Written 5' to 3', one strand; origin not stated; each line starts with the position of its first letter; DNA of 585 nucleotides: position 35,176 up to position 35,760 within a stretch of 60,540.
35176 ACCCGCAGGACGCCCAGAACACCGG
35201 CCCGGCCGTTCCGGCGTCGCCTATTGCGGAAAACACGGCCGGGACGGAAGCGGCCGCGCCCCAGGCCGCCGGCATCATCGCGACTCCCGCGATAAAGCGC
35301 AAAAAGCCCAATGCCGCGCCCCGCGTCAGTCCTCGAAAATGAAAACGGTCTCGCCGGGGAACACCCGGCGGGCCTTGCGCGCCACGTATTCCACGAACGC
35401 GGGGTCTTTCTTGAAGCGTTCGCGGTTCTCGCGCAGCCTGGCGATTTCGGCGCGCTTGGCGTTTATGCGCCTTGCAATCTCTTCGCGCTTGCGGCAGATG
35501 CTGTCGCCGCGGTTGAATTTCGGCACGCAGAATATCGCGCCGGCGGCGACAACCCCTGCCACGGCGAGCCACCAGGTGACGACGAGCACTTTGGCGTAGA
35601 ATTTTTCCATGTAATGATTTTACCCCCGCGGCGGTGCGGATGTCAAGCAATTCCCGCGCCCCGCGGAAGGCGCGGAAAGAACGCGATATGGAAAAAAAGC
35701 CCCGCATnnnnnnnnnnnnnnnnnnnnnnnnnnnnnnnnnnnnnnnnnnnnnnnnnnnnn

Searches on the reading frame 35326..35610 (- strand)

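Call 36: search_protein_families(library=pfam, proteins=[window:35326-35610:-])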
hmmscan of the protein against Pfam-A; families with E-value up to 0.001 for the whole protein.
window:35326-35610:- (94 aa): 1 family
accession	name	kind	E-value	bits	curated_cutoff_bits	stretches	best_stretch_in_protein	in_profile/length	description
PF04977.20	DivIC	-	6e-07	29.6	28.9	1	20-93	4-78/80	Septum formation initiator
